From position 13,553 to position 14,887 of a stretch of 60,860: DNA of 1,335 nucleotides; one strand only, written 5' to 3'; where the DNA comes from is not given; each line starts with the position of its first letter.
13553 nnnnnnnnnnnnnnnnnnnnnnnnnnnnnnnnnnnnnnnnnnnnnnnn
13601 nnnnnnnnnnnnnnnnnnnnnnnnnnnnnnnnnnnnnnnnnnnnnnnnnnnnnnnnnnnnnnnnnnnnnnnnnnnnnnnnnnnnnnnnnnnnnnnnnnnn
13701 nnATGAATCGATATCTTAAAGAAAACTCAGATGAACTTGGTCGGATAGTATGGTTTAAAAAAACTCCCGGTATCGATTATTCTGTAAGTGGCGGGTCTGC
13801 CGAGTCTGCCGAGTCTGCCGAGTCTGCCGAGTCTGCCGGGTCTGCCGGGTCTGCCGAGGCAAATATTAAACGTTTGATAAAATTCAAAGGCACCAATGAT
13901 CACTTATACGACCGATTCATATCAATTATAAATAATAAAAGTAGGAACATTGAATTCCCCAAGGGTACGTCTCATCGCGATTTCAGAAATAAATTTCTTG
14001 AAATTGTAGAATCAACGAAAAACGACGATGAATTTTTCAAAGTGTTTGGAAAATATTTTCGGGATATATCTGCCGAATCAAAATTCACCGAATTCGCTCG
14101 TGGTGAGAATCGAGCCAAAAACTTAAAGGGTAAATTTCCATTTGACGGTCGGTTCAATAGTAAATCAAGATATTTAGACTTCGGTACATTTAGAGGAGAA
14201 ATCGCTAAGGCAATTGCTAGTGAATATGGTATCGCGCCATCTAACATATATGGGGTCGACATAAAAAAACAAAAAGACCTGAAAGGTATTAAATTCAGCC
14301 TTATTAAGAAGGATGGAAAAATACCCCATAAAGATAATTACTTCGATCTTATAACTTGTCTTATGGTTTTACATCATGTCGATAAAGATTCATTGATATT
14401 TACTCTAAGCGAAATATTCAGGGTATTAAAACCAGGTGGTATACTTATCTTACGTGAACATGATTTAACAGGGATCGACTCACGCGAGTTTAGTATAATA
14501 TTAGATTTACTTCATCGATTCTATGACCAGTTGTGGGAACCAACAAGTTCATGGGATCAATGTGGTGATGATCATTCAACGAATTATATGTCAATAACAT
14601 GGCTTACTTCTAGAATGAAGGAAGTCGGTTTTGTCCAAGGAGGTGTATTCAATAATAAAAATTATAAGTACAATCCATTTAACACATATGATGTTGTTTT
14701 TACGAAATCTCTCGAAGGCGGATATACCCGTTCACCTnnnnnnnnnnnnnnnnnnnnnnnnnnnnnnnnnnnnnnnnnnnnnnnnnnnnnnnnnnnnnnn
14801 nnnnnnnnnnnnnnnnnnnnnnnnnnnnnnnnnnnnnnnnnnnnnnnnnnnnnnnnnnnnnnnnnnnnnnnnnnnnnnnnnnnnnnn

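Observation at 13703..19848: Double methyltransferase (class I SAM MTase plus VP39-like 2'-O-MTase) next to the tri-functional capping enzyme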

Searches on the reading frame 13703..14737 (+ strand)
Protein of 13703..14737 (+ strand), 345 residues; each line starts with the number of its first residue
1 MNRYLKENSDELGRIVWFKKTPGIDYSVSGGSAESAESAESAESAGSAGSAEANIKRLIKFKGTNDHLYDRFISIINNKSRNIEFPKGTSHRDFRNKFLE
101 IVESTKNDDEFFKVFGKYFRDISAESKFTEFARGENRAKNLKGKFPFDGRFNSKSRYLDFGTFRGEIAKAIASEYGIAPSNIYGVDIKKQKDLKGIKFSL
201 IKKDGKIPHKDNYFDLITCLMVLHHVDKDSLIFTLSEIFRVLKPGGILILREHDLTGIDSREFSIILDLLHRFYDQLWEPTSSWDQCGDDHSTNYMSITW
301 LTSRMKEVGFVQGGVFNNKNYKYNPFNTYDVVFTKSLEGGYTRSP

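Call 21: find_homologous_proteins(query=A2, max_evalue=0.001)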
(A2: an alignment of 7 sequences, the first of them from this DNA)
Query A2 (7 sequences) (344 aa, profile of the alignment): 87 proteins with E <= 0.001 among 8000 candidates.
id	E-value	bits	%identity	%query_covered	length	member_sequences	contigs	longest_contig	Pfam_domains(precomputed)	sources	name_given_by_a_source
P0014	9.3e-128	444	41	59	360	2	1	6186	PF13847.13,PF13489.13,PF13649.13,PF05148.22,PF01209.25,PF08241.19,PF08242.19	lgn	-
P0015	3.7e-87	311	36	65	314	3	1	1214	PF13847.13,PF13489.13,PF13649.13,PF05148.22,PF08241.19,PF08242.19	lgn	-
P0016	6.9e-80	287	38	60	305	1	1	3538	PF13847.13,PF13489.13,PF13649.13,PF08241.19,PF08242.19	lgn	-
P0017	1.4e-78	283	39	60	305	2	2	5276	PF13847.13,PF13489.13,PF13649.13,PF01209.25,PF08241.19,PF08242.19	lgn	-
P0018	1.2e-64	237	38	53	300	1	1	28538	PF13847.13,PF13489.13,PF13649.13,PF20922.4,PF01209.25,PF08241.19,PF08242.19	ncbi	-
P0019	5.5e-46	175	36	49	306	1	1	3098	PF13847.13,PF13489.13,PF13649.13,PF01209.25,PF08241.19,PF08242.19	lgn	-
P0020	1.8e-34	138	43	37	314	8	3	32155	PF13847.13,PF13489.13,PF13649.13,PF05148.22,PF01209.25,PF08241.19,PF08242.19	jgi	-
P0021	6.6e-29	119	36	49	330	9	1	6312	PF13847.13,PF13489.13,PF13649.13,PF01209.25,PF08241.19,PF08242.19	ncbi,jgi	jgi:ubiquinone/menaquinone biosynthesis C-methylase UbiE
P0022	9.6e-28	115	27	79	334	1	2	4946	PF13847.13,PF13489.13,PF13649.13,PF01209.25,PF08241.19,PF08242.19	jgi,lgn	-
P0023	6.1e-27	113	29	62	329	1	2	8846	PF13847.13,PF13489.13,PF13649.13,PF01209.25,PF08241.19,PF08242.19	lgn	-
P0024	4.7e-26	110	41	30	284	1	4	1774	PF13847.13,PF13489.13,PF13649.13,PF01209.25,PF08241.19,PF08242.19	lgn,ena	-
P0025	6.7e-25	106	31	51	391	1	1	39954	PF13847.13,PF13489.13,PF13649.13,PF01209.25,PF08241.19,PF08242.19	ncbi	-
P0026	1.1e-24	105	30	49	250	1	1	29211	PF13847.13,PF13489.13,PF13649.13,PF05148.22,PF01209.25,PF08241.19,PF08242.19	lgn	-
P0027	2.7e-24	104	38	38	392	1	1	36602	PF13847.13,PF13489.13,PF13649.13,PF01209.25,PF08241.19,PF08242.19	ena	-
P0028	3.0e-24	104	40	35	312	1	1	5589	PF13847.13,PF13489.13,PF13649.13,PF05148.22,PF01209.25,PF08241.19,PF08242.19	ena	-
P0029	4.1e-24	103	38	38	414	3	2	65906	PF13847.13,PF13489.13,PF13649.13,PF01209.25,PF08241.19,PF08242.19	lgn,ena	-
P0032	1.6e-12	65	40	28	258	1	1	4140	PF13489.13,PF08003.18,PF02353.27,PF05219.18,PF08241.19,PF07021.19,PF13847.13,PF06325.20,PF05175.21,PF13649.13,PF03291.23,PF01209.25,PF08242.19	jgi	jgi:ubiquinone/menaquinone biosynthesis C-methylase UbiE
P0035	3.9e-10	58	38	29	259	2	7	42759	PF07021.19,PF13847.13,PF13489.13,PF08003.18,PF02353.27,PF05175.21,PF13649.13,PF03291.23,PF01209.25,PF08241.19,PF08242.19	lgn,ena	-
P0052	7.0e-8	50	30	34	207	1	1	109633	PF13847.13,PF13489.13,PF13649.13,PF03291.23,PF01209.25,PF08241.19,PF08242.19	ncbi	ncbi:MAG: class I SAM-dependent methyltransferase [Potamolinea sp.]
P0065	1.2e-6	46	30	27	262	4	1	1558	PF13847.13,PF13489.13,PF13649.13,PF03291.23,PF01209.25,PF08241.19,PF08242.19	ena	-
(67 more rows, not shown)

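Call 22: find_encoding_contigs(protein=P0018, flank=8000, max_places=2)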
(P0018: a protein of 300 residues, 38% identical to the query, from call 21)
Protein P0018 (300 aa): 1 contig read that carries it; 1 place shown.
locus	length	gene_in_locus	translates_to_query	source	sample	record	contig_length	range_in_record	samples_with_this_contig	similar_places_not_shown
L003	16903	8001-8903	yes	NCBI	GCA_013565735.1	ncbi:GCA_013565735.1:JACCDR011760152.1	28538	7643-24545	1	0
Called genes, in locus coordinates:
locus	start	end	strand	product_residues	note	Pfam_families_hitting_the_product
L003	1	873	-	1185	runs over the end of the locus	PF00176:SNF2-rel_dom, PF04851:ResIII (weak), PF00271:Helicase_C (weak)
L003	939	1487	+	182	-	-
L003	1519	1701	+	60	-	-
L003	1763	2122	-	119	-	-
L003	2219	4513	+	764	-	-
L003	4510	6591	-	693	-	PF00176:SNF2-rel_dom, PF00271:Helicase_C (weak)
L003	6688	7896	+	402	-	-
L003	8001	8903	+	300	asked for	PF01209:Ubie_methyltran (weak), PF13489:Methyltransf_23, PF13847:Methyltransf_31, PF08241:Methyltransf_11, PF08242:Methyltransf_12, PF13649:Methyltransf_25, PF20922:Anamorsin_N (faint)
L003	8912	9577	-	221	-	-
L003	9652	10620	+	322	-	-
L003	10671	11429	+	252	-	PF19254:DUF5901 (weak)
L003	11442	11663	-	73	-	-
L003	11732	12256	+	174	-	-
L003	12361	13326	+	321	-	PF00268:Ribonuc_red_sm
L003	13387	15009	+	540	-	PF01794:Ferric_reduct, PF08022:FAD_binding_8, PF08030:NAD_binding_6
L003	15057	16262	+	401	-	-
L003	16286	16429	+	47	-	-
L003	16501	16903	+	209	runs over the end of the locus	-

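Call 23: find_encoding_contigs(protein=P0014, flank=8000, max_places=2)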
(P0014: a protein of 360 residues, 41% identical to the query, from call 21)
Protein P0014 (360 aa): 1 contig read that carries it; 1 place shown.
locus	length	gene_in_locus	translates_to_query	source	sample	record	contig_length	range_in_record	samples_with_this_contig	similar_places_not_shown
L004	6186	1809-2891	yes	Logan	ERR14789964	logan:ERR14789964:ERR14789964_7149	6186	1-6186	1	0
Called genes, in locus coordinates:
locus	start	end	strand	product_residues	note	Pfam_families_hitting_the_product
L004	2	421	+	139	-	?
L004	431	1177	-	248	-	PF06508:QueC (faint)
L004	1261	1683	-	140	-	-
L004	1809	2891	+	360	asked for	PF01209:Ubie_methyltran (faint), PF05148:Methyltransf_8 (weak), PF13489:Methyltransf_23, PF08241:Methyltransf_11, PF08242:Methyltransf_12, PF13649:Methyltransf_25, PF13847:Methyltransf_31 (weak)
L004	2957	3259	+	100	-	PF00520:Ion_trans (faint), PF07885:Ion_trans_2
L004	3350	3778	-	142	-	-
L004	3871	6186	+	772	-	?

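Call 24: find_encoding_contigs(protein=P0029, flank=8000, max_places=2)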
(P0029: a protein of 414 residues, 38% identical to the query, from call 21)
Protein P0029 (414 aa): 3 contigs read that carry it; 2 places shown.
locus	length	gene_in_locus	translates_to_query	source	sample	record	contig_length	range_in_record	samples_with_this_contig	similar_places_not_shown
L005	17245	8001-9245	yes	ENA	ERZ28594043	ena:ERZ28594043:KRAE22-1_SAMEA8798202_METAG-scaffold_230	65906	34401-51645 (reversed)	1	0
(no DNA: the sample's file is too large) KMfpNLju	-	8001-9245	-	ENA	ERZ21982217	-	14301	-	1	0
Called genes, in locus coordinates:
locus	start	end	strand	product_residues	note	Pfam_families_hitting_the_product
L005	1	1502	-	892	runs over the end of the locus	PF05686:Glyco_transf_90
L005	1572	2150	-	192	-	PF02201:SWIB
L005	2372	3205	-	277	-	PF03721:UDPG_MGDP_dh_N, PF00984:UDPG_MGDP_dh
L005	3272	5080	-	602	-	PF03142:Chitin_synth_2, PF00535:Glycos_transf_2 (faint), PF01644:Chitin_synth_1 (faint), PF13632:Glyco_trans_2_3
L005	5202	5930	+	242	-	-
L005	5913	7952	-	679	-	-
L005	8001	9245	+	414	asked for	PF01209:Ubie_methyltran, PF13489:Methyltransf_23, PF08241:Methyltransf_11, PF08242:Methyltransf_12, PF13649:Methyltransf_25, PF13847:Methyltransf_31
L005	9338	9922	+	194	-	-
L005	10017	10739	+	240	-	-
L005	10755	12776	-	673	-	-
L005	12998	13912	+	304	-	PF00293:NUDIX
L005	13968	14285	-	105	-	-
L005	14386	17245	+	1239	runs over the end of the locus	PF04851:ResIII (weak), PF00176:SNF2-rel_dom, PF00271:Helicase_C (faint)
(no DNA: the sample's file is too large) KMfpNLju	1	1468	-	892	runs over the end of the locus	PF05686:Glyco_transf_90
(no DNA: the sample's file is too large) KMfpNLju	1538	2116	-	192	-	PF02201:SWIB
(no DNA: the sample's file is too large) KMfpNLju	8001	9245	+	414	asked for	PF01209:Ubie_methyltran, PF13489:Methyltransf_23, PF08241:Methyltransf_11, PF08242:Methyltransf_12, PF13649:Methyltransf_25, PF13847:Methyltransf_31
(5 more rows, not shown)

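Call 36: predict_structure(alignment_id=A3)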
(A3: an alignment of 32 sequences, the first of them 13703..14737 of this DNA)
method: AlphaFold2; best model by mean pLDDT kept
length: 345 residues; sequences in the alignment: 32
mean_pLDDT: 77.8   pTM: 0.80
mean pLDDT of the five models: 77.8, 77.5, 75.7, 75.4, 74.6
residues with pLDDT >= 90: 124; 70-90: 110; 50-70: 75; < 50: 36
segments of 3 or more residues with pLDDT < 50: 27-50, 285-287, 340-345
pLDDT, mean of each block of 10 residues (from residue 1): 60 59 47 44 43 76 61 67 64 85 89 86 66 87 90 98 93 96 93 88 92 98 90 97 97 77 81 76 52 81 95 82 70 83 39
secondary structure, 60 per line:
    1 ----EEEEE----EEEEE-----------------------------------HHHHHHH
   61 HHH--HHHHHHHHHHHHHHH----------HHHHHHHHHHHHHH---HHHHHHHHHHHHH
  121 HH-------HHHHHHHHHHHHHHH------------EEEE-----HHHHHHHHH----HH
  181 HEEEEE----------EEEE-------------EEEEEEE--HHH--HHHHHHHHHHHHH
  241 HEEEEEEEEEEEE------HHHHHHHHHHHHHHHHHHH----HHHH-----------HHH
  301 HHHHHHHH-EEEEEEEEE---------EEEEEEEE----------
elements in order: E5-9 E14-18 H54-63 H66-80 H91-104 H108-122 H130-144 E157-160 H166-174 E182-186 E197-200 E214-220 H228-241 E242-253 H260-278 H283-286 H298-308 E310-318 E328-335

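Call 40: fold_search(model_id=the predicted structure, library=pdb)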
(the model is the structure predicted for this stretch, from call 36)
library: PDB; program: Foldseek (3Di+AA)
matches with E <= 10: 1748; with E <= 0.001: 1308
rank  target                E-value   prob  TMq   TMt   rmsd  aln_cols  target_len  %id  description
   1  6f5z_B                4.7e-11  1.00  0.41  0.60   6.9       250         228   14  Complex between the Haloferax volcanii Trm112 methyltransferase activator and the Hvo_0019 putative methyltransferase (released 2018-07-11)
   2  6f5z_A                1.1e-10  1.00  0.40  0.59   6.5       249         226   15  Complex between the Haloferax volcanii Trm112 methyltransferase activator and the Hvo_0019 putative methyltransferase (released 2018-07-11)
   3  5gm1_C                2.1e-10  1.00  0.42  0.51   7.1       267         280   15  Crystal structure of methyltransferase TleD complexed with SAH (released 2016-09-28)
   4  2o57_D                2.3e-10  1.00  0.42  0.54   6.9       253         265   18  Crystal Structure of a putative sarcosine dimethylglycine methyltransferase from Galdieria sulphuraria (released 2006-12-19)
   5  6uvq_A                2.7e-10  1.00  0.42  0.54   4.6       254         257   16  Crystal structure of Apo AtmM (released 2020-11-25)
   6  6kji_A                2.7e-10  1.00  0.43  0.43  12.4       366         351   14  Crystal structure of PsoF with SAH (released 2019-09-18)
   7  2o57_B                2.9e-10  1.00  0.43  0.53   6.4       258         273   17  Crystal Structure of a putative sarcosine dimethylglycine methyltransferase from Galdieria sulphuraria (released 2006-12-19)
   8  4pne_B                2.9e-10  1.00  0.41  0.51   4.9       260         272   15  Crystal Structure of the [4+2]-Cyclase SpnF (released 2015-02-18)
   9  3l8d                  3.5e-10  1.00  0.41  0.66   5.4       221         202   17  Crystal structure of methyltransferase from Bacillus Thuringiensis (released 2010-01-12)
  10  4pne_A                3.7e-10  1.00  0.41  0.52   4.3       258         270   15  Crystal Structure of the [4+2]-Cyclase SpnF (released 2015-02-18)
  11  5gm1_B                3.7e-10  1.00  0.43  0.52   4.9       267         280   15  Crystal structure of methyltransferase TleD complexed with SAH (released 2016-09-28)
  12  2o57_A                3.9e-10  1.00  0.43  0.51   6.4       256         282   17  Crystal Structure of a putative sarcosine dimethylglycine methyltransferase from Galdieria sulphuraria (released 2006-12-19)
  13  5gm2_M                4.2e-10  1.00  0.42  0.54   7.0       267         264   15  Crystal structure of methyltransferase TleD complexed with SAH and teleocidin A1 (released 2016-09-28)
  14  5gm1_E                4.5e-10  1.00  0.42  0.50   7.4       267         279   15  Crystal structure of methyltransferase TleD complexed with SAH (released 2016-09-28)
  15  6kjg_A                5.0e-10  1.00  0.43  0.43  11.2       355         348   14  Crystal structure of PsoF (released 2019-09-18)
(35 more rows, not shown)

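Call 64: search_solved_structures(query=A3, max_evalue=0.00001)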
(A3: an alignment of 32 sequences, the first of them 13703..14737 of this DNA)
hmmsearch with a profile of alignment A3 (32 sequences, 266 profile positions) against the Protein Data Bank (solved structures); distinct sequences matched with E-value up to 0.00001: 157 (the best 60 are shown).
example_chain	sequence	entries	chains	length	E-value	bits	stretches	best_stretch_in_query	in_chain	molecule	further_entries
6uak_A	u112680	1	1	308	6.3e-28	101.5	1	53-251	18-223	SAM dependent methyltransferase LahSB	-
1vl5_A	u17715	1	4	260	1.6e-27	100.2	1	58-240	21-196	unknown conserved protein BH2331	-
1xxl_A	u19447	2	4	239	5e-26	95.3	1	70-213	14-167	YcgJ protein | ycgJ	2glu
5wp5_A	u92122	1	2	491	1.8e-25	93.5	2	64-179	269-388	Phosphomethylethanolamine N-methyltransferase 2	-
3mgg_A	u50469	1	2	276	2.8e-25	92.9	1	55-181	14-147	Methyltransferase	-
1ve3_A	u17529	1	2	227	1.3e-23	87.4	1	38-192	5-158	hypothetical protein PH0226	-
3sm3_A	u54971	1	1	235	1.7e-23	87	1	66-254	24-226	SAM-dependent methyltransferases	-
5wp4_A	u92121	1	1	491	7.1e-23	85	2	67-177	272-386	Phosphoethanolamine N-methyltransferase 1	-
3bus_A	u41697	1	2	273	8.1e-23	84.8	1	73-176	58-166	Methyltransferase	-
3l8d_A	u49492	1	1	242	4.9e-21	78.9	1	53-175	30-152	Methyltransferase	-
6uv6_A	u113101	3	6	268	4.9e-21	78.9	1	75-176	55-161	D-glucose O-methyltransferase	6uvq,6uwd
4pne_A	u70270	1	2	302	1.6e-20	77.2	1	74-178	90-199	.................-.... protein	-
21zq_A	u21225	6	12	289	7.1e-20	75.1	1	63-177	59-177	MitM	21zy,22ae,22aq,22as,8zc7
8zc8_A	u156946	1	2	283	7.1e-20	75.1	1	63-177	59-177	MitM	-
5gm1_A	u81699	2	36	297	1.8e-19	73.8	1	59-181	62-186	O-methylransferase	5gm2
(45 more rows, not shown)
